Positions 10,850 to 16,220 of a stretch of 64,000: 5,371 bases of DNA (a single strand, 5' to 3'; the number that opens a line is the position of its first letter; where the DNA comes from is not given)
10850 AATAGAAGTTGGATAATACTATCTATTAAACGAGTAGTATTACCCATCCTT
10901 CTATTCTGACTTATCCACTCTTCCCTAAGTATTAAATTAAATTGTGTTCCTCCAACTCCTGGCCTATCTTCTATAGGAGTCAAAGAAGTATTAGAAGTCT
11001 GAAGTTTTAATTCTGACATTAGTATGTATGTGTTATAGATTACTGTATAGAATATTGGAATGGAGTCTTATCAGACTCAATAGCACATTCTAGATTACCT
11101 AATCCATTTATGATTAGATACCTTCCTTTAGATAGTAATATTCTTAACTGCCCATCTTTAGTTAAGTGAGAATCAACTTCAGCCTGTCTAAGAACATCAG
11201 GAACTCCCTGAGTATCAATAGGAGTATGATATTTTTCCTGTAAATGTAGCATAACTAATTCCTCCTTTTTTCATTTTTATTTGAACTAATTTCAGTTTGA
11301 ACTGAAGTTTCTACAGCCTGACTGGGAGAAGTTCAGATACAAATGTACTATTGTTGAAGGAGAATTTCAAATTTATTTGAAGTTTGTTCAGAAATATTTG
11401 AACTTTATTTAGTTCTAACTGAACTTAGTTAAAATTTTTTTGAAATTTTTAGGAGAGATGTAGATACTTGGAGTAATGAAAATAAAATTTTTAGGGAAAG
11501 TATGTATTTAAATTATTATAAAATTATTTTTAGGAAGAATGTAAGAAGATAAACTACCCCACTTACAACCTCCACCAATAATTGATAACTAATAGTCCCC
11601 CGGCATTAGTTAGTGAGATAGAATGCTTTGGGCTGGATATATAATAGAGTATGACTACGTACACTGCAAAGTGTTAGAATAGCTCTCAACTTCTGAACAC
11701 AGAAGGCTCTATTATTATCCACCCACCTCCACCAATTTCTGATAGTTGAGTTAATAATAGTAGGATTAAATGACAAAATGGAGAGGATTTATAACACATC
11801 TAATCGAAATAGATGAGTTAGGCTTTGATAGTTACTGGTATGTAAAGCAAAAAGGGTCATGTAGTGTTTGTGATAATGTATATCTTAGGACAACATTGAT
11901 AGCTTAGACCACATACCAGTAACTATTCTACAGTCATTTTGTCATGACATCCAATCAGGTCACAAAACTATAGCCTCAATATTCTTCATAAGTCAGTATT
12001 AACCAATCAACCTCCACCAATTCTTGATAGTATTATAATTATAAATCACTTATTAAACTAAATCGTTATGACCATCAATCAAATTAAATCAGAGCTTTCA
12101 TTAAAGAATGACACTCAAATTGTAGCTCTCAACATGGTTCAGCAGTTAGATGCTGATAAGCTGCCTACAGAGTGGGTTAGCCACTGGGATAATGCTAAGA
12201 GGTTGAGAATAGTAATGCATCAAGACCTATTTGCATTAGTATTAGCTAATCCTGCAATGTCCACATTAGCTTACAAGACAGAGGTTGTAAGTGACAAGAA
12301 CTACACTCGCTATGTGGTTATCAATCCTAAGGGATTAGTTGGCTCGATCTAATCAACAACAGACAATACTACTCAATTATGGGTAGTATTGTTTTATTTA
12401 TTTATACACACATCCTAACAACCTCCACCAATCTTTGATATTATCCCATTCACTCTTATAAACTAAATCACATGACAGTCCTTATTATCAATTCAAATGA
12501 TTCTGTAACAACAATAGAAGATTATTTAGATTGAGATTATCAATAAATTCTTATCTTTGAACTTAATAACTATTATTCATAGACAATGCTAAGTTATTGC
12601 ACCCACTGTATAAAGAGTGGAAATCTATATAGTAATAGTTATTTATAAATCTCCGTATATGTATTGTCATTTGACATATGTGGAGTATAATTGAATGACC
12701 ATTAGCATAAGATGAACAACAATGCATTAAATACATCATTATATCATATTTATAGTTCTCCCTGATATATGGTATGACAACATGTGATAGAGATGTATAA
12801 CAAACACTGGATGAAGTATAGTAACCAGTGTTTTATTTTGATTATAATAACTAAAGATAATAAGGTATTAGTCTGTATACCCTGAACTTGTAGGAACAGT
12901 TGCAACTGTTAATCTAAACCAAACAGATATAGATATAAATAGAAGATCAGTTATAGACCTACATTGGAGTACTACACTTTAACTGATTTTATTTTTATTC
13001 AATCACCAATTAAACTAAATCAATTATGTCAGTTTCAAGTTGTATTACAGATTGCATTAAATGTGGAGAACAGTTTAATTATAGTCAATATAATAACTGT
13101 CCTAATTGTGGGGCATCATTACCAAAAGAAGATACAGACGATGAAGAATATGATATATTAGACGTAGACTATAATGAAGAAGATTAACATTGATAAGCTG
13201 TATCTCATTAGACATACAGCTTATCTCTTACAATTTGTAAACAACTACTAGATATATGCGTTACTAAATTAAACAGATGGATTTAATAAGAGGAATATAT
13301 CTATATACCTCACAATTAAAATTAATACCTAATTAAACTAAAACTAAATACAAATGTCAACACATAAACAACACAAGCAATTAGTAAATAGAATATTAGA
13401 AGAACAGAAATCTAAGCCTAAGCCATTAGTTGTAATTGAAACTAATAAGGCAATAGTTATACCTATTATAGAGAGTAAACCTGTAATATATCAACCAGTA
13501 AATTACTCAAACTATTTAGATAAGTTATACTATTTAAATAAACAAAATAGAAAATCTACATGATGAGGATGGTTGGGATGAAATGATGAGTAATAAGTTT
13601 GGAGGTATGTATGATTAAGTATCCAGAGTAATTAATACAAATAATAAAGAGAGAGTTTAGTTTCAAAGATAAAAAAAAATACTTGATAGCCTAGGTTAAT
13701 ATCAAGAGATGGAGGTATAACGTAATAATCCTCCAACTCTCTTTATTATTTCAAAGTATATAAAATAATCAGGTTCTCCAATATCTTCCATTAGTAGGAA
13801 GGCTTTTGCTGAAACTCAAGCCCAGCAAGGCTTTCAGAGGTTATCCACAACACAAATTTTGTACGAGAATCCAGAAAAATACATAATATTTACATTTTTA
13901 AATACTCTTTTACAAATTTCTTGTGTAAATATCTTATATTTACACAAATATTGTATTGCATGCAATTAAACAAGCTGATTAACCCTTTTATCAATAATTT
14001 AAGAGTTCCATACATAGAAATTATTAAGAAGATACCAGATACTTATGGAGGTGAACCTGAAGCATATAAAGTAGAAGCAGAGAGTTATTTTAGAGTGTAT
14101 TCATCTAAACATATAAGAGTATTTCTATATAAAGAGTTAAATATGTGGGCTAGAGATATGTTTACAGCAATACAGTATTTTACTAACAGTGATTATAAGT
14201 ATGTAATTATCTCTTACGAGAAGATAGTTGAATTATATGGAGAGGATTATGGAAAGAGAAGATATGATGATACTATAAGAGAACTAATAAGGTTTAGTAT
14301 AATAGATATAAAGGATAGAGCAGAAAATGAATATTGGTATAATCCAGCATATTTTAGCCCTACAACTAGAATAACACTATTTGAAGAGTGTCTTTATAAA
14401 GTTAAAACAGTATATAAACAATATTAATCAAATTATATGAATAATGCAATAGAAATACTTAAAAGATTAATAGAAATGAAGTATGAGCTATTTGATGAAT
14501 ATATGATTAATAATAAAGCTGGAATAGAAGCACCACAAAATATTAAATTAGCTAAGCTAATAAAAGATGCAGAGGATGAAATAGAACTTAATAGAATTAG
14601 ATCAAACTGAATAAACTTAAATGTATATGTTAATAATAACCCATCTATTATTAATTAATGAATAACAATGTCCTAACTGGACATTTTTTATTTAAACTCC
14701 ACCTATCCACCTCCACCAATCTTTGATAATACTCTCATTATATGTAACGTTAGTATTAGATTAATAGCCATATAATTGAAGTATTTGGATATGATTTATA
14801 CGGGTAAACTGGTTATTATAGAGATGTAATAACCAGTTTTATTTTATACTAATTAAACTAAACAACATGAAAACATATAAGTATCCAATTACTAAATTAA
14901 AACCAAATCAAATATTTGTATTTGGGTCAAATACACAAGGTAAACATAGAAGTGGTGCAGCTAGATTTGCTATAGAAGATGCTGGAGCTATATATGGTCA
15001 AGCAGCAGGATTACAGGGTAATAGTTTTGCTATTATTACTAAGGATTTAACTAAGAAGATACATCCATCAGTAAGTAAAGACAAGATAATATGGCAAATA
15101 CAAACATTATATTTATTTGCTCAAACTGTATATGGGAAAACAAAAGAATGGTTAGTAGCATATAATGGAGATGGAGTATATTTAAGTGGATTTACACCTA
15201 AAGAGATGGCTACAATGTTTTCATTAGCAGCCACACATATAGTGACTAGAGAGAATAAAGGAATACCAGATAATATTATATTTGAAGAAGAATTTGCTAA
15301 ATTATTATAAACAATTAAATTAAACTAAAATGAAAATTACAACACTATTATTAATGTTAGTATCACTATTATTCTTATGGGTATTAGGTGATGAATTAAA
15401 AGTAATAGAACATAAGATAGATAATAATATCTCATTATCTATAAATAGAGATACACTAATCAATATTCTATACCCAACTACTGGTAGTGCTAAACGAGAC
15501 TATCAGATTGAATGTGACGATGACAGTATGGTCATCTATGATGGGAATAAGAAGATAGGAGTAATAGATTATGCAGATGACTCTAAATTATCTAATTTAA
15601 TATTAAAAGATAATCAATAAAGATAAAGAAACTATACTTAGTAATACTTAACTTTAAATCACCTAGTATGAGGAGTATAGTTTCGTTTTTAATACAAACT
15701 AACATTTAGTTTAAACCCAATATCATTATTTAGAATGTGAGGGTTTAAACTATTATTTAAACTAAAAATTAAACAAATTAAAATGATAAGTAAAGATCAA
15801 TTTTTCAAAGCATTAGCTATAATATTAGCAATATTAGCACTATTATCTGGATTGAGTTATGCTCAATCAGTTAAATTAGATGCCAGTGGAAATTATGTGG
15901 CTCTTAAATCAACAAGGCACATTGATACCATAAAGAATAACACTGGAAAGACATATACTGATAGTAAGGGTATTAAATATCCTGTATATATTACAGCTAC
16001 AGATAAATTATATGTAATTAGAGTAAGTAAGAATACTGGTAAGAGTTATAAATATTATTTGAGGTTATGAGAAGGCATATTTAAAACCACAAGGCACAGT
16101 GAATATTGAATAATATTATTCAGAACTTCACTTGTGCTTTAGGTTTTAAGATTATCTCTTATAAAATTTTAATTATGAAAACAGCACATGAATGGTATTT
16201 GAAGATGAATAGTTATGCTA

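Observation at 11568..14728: Five same-strand copies of a 20-nt box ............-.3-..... confined to the early region: candidate promoters for the phage's own RNA polymerase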

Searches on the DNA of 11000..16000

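Call 8: search_rna_families(source=window, start=11000, end=16000, threshold=evalue, max_evalue=1)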
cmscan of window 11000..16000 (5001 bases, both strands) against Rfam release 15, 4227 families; matches with E-value up to 1: 1.
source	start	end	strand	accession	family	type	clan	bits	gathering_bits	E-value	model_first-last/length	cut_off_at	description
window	11273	11344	+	RF00716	mir-3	Gene; miRNA;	CL00084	23.4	54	0.49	1-74/74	no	mir-3 microRNA precursor family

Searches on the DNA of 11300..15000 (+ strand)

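Call 4: search_dna_similar(query=window:11300-15000:+, collection=phages, mode=near, max_rows=30)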
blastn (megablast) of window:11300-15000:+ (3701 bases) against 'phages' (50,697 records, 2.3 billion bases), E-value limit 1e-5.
No match.

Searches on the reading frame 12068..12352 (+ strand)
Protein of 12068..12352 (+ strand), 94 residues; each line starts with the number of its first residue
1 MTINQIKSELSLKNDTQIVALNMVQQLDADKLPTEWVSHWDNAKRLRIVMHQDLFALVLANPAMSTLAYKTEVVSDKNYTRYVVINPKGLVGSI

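Call 14: search_protein_families(library=phrogs, proteins=[window:12068-12352:+], max_evalue=0.01)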
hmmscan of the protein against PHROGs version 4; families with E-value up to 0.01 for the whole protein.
window:12068-12352:+ (94 aa): 0 families

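Call 25: find_encoding_contigs(protein=window:12068-12352:+, flank=10000, max_places=10)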
Protein window:12068-12352:+ (94 aa): no gene with exactly this product is on record in the collection.

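Call 84: search_protein_families(library=pfam, proteins=[window:12068-12352:+], max_evalue=0.05)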
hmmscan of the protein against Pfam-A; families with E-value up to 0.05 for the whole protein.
window:12068-12352:+ (94 aa): 0 families

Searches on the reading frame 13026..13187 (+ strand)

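Call 14: search_protein_families(library=phrogs, proteins=[window:13026-13187:+], max_evalue=0.01)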
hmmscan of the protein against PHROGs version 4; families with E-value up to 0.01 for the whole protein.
window:13026-13187:+ (53 aa): 5 families
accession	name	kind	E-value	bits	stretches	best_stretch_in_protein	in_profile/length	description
phrog_1494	-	unknown function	0.00039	20.7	1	8-43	185-220/226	-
phrog_10714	-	unknown function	0.00068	20.9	1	7-38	73-105/109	-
phrog_4852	-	unknown function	0.0013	19.4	1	7-50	13-57/194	-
phrog_6586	-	unknown function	0.0061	17.4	1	7-37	3-32/129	-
phrog_14275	-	unknown function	0.0088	16.7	1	7-34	3-29/178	-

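Call 84: search_protein_families(library=pfam, proteins=[window:13026-13187:+], max_evalue=0.05)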
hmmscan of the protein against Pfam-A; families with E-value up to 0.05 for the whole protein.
window:13026-13187:+ (53 aa): 8 families
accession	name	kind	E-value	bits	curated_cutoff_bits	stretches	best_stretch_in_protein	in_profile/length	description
PF13248.11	Zn_ribbon_3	-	0.00046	20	27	2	22-36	2-15/26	zinc-ribbon domain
PF13240.11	Zn_Ribbon_1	-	0.0025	18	25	1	25-36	2-13/23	zinc-ribbon domain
PF12773.13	DZR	-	0.0027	18.3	27.3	1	10-34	15-36/45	Double zinc ribbon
PF01155.25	HypA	-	0.0037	17.7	28.9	1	6-31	69-95/112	Hydrogenase/urease nickel incorporation, metallochaperone, hypA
PF17848.7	Zn_ribbon_ACC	-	0.018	15.7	24.5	0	24-36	3-15/26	Acetyl-CoA carboxylase zinc finger domain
PF24460.1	DUF7575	-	0.021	14.6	28.5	0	23-32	4-13/28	Domain of unknown function (DUF7575)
PF09723.15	Zn_ribbon_8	-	0.028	14.9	34.4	0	10-33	8-38/41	Zinc ribbon domain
PF17032.10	Zn_ribbon_15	-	0.031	15.5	28.9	1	6-34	36-64/73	zinc-ribbon family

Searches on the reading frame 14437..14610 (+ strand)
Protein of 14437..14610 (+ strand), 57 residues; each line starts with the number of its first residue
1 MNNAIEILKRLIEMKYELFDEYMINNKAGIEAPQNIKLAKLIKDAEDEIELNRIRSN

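Call 14: search_protein_families(library=phrogs, proteins=[window:14437-14610:+], max_evalue=0.01)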
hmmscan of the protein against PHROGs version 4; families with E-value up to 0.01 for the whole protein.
window:14437-14610:+ (57 aa): 1 family
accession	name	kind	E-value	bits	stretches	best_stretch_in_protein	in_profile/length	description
phrog_32464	-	unknown function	0.0094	16.2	1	6-56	20-67/308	-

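Call 84: search_protein_families(library=pfam, proteins=[window:14437-14610:+], max_evalue=0.05)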
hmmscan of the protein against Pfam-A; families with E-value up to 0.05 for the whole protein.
window:14437-14610:+ (57 aa): 0 families

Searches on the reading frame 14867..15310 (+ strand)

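Call 14: search_protein_families(library=phrogs, proteins=[window:14867-15310:+], max_evalue=0.01)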
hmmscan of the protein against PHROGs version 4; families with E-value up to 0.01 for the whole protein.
window:14867-15310:+ (147 aa): 1 family
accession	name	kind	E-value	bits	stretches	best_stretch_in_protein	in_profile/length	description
phrog_2072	-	unknown function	7.3e-28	98.2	1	10-147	15-133/143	-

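Call 84: search_protein_families(library=pfam, proteins=[window:14867-15310:+], max_evalue=0.05)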
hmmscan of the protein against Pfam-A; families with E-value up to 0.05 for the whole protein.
window:14867-15310:+ (147 aa): 1 family
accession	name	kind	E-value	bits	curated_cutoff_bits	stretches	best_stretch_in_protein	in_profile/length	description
PF21434.3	TerS_N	-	0.018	15.5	27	1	104-129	11-36/50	Phage G20C small terminase, N-terminal domain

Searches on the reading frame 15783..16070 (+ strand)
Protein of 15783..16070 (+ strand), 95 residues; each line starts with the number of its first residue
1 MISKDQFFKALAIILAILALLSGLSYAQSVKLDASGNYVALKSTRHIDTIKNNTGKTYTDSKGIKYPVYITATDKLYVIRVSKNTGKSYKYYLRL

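Call 14: search_protein_families(library=phrogs, proteins=[window:15783-16070:+], max_evalue=0.01)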
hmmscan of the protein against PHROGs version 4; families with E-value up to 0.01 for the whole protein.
window:15783-16070:+ (95 aa): 1 family
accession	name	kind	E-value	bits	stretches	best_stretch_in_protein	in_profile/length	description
phrog_16207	-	unknown function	9.5e-10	39.6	1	11-94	10-94/100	-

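Call 84: search_protein_families(library=pfam, proteins=[window:15783-16070:+], max_evalue=0.05)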
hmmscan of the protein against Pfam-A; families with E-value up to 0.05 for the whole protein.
window:15783-16070:+ (95 aa): 1 family
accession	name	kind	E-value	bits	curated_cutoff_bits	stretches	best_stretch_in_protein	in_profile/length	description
PF18419.6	ATP-grasp_6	-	0.042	13.9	25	0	31-61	23-52/54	ATP-grasp-like domain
